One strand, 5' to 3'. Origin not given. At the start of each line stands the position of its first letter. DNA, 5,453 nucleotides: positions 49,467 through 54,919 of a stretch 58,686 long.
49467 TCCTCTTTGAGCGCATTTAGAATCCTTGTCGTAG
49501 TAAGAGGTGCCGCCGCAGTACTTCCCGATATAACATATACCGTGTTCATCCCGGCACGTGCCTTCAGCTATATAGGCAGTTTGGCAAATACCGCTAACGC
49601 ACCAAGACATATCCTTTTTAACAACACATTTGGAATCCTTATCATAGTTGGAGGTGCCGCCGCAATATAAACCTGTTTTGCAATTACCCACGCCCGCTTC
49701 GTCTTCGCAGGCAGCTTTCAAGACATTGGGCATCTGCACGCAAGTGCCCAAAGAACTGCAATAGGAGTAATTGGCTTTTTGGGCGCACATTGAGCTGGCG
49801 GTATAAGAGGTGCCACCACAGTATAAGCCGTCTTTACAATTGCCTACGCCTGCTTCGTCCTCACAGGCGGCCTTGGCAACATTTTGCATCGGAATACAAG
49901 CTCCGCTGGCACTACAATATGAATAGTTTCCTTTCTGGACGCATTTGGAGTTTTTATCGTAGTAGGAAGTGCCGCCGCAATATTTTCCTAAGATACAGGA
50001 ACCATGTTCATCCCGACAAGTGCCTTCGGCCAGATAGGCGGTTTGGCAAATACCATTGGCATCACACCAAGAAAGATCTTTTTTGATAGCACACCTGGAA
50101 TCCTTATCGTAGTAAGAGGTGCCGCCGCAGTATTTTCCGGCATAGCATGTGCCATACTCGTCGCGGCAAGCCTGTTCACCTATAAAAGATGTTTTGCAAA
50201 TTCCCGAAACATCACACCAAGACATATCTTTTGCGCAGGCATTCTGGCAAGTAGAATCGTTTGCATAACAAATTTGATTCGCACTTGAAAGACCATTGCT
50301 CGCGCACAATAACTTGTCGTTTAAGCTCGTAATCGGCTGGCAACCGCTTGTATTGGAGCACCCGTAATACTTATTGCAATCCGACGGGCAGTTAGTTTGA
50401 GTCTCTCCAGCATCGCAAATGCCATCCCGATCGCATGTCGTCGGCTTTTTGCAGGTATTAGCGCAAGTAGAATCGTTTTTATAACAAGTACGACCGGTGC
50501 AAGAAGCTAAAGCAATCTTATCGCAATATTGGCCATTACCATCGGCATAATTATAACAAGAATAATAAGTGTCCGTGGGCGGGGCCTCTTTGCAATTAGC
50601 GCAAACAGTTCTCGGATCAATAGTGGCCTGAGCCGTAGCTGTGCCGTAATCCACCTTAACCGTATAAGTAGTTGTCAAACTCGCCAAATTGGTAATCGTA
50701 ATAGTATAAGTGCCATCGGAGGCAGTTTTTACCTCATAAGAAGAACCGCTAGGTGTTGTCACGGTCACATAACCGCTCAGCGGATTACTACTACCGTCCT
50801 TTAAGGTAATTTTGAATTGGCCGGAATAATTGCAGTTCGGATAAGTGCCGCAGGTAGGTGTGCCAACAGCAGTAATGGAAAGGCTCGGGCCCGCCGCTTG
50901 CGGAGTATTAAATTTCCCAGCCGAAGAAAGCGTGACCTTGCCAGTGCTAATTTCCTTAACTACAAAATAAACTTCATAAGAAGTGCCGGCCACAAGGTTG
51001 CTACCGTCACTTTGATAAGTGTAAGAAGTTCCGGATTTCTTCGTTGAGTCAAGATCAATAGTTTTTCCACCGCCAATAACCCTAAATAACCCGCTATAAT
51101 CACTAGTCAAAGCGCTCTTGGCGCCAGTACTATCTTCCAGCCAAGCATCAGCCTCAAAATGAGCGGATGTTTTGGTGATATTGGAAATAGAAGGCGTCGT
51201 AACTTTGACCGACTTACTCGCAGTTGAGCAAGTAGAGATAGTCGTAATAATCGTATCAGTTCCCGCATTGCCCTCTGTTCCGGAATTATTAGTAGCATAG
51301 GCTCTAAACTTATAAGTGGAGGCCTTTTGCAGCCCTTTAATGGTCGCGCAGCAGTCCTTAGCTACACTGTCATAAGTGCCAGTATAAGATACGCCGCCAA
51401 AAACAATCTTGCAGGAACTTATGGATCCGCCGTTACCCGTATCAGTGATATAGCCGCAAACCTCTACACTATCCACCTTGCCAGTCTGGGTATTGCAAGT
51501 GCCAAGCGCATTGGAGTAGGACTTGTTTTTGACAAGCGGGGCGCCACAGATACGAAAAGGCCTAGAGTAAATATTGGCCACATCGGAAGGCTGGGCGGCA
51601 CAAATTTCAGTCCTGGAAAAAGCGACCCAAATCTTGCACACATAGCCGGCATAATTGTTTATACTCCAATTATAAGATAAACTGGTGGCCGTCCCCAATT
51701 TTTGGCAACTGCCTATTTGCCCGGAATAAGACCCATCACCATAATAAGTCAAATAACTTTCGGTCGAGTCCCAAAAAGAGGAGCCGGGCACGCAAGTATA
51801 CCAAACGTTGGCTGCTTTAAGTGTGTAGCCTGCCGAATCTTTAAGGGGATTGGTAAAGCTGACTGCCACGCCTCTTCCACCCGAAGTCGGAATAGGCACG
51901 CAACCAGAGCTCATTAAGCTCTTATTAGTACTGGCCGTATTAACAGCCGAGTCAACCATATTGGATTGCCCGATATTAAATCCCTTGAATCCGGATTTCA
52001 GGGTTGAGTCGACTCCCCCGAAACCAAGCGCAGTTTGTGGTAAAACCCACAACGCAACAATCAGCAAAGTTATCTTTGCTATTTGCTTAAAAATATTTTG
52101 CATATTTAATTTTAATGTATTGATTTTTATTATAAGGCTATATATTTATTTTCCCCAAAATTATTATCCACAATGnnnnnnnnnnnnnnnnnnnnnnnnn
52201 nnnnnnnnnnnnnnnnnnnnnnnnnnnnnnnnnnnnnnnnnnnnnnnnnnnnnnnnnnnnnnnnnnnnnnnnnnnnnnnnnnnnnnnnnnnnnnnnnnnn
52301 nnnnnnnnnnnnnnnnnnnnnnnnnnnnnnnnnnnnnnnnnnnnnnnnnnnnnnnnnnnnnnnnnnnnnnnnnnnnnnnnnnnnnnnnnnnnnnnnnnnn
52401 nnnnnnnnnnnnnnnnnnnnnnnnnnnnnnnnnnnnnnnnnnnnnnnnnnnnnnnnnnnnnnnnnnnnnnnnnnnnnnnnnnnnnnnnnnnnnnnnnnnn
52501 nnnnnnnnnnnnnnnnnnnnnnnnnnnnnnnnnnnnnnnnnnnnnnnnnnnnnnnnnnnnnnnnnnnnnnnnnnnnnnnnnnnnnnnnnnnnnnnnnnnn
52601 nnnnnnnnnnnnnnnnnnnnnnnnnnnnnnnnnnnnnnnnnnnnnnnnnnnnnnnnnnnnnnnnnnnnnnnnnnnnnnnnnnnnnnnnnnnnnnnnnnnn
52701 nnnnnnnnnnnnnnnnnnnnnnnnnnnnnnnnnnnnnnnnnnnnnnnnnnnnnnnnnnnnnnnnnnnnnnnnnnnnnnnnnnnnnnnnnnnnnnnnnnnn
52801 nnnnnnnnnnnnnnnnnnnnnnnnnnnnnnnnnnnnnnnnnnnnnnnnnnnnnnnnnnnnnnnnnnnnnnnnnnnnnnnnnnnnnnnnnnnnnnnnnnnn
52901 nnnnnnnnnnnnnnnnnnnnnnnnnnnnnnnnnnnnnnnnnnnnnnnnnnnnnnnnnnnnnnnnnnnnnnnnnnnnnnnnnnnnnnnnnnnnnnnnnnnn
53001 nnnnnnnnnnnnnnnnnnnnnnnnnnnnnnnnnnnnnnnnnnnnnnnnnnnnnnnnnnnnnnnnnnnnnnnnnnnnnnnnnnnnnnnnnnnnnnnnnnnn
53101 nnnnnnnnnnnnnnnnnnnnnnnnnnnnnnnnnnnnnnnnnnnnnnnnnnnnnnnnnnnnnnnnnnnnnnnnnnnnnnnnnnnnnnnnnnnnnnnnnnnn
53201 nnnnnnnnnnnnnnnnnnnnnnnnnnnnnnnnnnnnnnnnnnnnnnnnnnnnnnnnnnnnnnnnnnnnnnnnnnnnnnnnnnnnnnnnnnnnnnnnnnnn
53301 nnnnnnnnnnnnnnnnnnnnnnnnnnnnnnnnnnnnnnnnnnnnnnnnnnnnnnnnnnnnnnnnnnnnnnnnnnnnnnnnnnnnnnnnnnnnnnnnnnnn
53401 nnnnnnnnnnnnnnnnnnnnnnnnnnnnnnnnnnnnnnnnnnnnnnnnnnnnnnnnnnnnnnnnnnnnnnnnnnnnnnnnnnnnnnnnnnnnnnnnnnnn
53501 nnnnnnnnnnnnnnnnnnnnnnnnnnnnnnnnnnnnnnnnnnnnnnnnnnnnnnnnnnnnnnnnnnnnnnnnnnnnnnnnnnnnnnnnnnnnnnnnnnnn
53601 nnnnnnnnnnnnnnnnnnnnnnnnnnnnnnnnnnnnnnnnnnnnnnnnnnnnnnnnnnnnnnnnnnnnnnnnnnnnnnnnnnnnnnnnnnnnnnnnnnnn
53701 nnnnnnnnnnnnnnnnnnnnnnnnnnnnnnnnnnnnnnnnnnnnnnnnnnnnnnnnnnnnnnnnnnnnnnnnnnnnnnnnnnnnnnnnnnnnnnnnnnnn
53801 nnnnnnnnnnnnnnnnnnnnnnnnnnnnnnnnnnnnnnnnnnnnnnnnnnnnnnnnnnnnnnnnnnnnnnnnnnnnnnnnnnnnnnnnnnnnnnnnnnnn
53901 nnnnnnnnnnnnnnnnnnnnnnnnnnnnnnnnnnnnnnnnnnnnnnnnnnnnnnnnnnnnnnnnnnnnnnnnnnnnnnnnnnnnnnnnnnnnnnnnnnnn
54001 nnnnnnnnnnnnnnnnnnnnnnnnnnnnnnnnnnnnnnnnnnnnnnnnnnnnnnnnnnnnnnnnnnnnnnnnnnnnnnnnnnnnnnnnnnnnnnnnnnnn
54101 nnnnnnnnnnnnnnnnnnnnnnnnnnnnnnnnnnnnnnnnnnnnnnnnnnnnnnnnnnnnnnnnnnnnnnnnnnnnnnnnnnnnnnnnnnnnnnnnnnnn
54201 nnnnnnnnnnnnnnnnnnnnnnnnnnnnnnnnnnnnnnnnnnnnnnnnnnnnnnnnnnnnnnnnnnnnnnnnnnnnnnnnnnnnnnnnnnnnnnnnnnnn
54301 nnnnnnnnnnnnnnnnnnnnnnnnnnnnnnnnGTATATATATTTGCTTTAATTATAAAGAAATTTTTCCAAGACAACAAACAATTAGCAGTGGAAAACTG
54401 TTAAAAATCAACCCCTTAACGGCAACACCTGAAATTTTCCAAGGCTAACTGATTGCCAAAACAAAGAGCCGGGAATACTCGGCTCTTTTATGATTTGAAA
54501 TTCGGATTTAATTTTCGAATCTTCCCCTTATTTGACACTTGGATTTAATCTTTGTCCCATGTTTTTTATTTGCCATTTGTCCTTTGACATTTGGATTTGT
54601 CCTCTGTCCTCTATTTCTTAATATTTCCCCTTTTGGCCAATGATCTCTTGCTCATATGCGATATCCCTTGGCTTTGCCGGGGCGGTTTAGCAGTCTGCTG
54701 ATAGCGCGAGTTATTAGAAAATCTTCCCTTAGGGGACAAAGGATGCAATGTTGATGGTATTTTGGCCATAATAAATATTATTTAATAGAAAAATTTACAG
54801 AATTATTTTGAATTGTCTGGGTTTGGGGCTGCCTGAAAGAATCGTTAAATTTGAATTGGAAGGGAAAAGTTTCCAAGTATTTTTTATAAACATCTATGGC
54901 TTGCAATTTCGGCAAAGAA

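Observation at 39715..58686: A 19-kb run of five co-oriented genes for giant secreted proteins that could form a cell-surface apparatus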

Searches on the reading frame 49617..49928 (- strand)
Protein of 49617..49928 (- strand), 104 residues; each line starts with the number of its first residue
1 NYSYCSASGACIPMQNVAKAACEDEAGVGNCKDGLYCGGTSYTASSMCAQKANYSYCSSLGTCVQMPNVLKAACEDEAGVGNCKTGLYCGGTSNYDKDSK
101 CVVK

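Call 72: predict_structure(alignment_id=A7)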
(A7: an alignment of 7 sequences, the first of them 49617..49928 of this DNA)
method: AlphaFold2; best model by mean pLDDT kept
length: 104 residues; sequences in the alignment: 7
mean_pLDDT: 67.1   pTM: 0.44
mean pLDDT of the five models: 67.1, 66.9, 63.7, 63.6, 55.7
residues with pLDDT >= 90: 0; 70-90: 43; 50-70: 50; < 50: 11
segments of 3 or more residues with pLDDT < 50: 38-47
pLDDT, mean of each block of 10 residues (from residue 1): 66 75 70 58 48 76 76 72 70 64 57
secondary structure, 60 per line:
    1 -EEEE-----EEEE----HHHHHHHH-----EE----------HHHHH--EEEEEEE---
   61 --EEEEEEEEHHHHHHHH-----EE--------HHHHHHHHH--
elements in order: E2-5 E11-14 H19-26 H44-48 E51-57 E63-70 H71-78 H94-102

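Call 75: fold_search(model_id=the predicted structure, library=pdb)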
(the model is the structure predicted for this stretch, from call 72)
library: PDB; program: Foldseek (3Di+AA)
matches with E <= 10: 1; with E <= 0.001: 0
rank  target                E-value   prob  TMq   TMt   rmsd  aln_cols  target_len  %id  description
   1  5yzg_Z                7.7e+00  0.02  0.17  0.04   8.0        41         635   17  The Cryo-EM Structure of Human Catalytic Step I Spliceosome (C complex) at 4.1 angstrom resolution (released 2018-08-08)

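Call 76: search_solved_structures(query=A7, max_evalue=1)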
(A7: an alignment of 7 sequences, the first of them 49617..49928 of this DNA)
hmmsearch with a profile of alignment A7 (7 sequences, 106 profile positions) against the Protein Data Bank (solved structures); distinct sequences matched with E-value up to 1: 0.
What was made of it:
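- Tried and rejected: A profile against PDB sequences also gave nothing (calls 72, 75, 76).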

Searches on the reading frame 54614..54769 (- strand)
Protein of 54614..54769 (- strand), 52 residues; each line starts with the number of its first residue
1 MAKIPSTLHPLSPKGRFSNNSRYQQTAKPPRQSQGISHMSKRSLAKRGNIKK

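Call 99: search_protein_families(library=pfam, proteins=[window:54614-54769:-], max_evalue=10)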
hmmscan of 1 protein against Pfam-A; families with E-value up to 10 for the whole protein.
seq(52 aa): 0 families
